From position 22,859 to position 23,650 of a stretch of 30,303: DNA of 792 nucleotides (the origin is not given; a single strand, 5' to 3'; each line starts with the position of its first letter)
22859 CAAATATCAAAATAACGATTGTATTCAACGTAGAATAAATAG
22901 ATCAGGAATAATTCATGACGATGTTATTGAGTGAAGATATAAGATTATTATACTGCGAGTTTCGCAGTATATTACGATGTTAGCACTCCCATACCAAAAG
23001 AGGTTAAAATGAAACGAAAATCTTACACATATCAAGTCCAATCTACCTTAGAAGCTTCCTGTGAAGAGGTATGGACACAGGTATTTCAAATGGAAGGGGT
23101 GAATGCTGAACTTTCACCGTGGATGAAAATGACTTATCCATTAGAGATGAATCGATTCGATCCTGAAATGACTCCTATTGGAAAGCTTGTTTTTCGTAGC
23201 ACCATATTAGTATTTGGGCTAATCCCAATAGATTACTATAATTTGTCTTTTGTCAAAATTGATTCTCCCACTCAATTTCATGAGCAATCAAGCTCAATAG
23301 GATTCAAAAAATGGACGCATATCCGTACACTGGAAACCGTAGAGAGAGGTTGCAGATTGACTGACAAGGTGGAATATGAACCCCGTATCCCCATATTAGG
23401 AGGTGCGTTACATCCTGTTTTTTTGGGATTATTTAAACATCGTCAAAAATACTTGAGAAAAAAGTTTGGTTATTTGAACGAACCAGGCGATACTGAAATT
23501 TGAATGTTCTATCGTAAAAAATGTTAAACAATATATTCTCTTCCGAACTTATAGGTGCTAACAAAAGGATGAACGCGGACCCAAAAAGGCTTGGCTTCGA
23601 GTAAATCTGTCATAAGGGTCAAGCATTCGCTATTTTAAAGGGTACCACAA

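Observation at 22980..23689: Integron-type gene cassette signature: SRPBCC ORF followed by an attC-like folded site, with matching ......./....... boundary heptamers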

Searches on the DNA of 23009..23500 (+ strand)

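Call 65: search_with_rna_model(model_id=R2, sources=[L020, L021, L022, L023, L024, L014, L016, L001], filters=off, max_evalue=10)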
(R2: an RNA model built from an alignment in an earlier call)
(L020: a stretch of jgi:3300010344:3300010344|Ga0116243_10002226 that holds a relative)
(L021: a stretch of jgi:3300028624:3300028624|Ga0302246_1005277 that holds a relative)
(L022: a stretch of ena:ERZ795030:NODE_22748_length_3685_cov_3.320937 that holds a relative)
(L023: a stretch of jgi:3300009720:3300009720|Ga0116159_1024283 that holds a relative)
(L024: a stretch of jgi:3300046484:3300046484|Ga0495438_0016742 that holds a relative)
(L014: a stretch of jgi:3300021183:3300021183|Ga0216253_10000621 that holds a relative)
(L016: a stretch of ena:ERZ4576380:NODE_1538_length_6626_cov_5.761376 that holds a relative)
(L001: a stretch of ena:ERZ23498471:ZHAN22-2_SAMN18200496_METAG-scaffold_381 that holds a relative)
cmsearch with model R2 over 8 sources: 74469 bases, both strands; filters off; matches with E-value up to 10: 11.
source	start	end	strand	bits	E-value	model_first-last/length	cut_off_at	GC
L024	1513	1572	+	40.7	3.9e-08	1-72/72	no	0.52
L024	42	97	+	26.5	0.0002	1-72/72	no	0.46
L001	10548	10681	+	13.7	0.46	1-72/72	no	0.46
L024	42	97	-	13.2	0.62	1-72/72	no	0.46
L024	576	631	+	11.3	2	1-72/72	no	0.46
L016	3966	4010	-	10.6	3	1-72/72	no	0.49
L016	6047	6074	+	10.2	3.8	1-72/72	no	0.32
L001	9537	9556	+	10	4.4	1-72/72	no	0.25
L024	1713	1735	+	9.9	4.6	1-72/72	no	0.22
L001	9589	9608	+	9.3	6.6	1-72/72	no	0.2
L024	576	631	-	9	8.2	1-72/72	no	0.46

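Call 66: search_with_rna_model(model_id=R2, source=L024, filters=off, max_evalue=10, show_alignments=4)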
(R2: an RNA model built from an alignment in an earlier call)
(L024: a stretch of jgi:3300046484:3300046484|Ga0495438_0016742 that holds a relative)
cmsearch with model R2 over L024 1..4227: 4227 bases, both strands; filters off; matches with E-value up to 10: 13.
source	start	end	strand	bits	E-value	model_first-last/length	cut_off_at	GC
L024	1513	1572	+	40.7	2.2e-09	1-72/72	no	0.52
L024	42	97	+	26.5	1.1e-05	1-72/72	no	0.46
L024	42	97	-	13.2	0.035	1-72/72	no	0.46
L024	576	631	+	11.3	0.11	1-72/72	no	0.46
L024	1713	1735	+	9.9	0.26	1-72/72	no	0.22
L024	576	631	-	9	0.46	1-72/72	no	0.46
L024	1735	1753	-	7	1.5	1-72/72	no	0.32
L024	3253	3284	+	5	5.2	1-72/72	no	0.41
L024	2721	2742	+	4.7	5.9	1-72/72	no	0.41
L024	3253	3284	-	4.6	6.3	1-72/72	no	0.41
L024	2721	2742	-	4.4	7.1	1-72/72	no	0.41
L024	2790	2808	+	4.4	7.4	1-72/72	no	0.37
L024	3482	3504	-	4.1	8.7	1-72/72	no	0.48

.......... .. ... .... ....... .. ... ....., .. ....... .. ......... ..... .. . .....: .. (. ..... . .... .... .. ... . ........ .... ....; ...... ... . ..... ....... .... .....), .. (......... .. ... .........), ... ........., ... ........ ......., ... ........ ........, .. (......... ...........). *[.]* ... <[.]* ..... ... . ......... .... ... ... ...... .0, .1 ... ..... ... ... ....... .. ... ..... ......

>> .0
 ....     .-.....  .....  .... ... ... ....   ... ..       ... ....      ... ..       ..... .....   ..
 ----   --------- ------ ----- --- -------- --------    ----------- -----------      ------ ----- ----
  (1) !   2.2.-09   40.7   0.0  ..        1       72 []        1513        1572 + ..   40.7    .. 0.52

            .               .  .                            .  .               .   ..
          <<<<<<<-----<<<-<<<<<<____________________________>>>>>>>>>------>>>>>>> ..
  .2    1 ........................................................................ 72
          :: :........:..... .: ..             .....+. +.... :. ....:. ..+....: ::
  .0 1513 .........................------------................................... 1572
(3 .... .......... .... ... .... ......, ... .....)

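Call 79: search_with_rna_model(model_id=R2, sources=[L035, L036, L037, L038, L039, L040, L041, L042, L043, L044, L045, L046, L047, L048, L049], filters=off, max_evalue=5)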
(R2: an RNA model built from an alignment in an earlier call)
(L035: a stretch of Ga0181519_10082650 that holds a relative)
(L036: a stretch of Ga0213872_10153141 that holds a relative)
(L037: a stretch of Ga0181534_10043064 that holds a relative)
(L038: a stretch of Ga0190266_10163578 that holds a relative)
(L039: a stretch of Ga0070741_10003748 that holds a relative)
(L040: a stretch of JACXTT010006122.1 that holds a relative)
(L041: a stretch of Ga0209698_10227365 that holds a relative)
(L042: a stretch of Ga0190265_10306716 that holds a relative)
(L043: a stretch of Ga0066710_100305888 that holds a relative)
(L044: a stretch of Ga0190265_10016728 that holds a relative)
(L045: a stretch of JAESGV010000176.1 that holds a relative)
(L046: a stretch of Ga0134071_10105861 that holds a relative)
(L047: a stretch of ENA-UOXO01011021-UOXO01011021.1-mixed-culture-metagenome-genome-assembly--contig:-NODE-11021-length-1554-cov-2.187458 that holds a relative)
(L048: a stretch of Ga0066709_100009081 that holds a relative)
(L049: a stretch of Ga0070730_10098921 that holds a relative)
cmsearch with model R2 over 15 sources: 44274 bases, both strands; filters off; matches with E-value up to 5: 0.
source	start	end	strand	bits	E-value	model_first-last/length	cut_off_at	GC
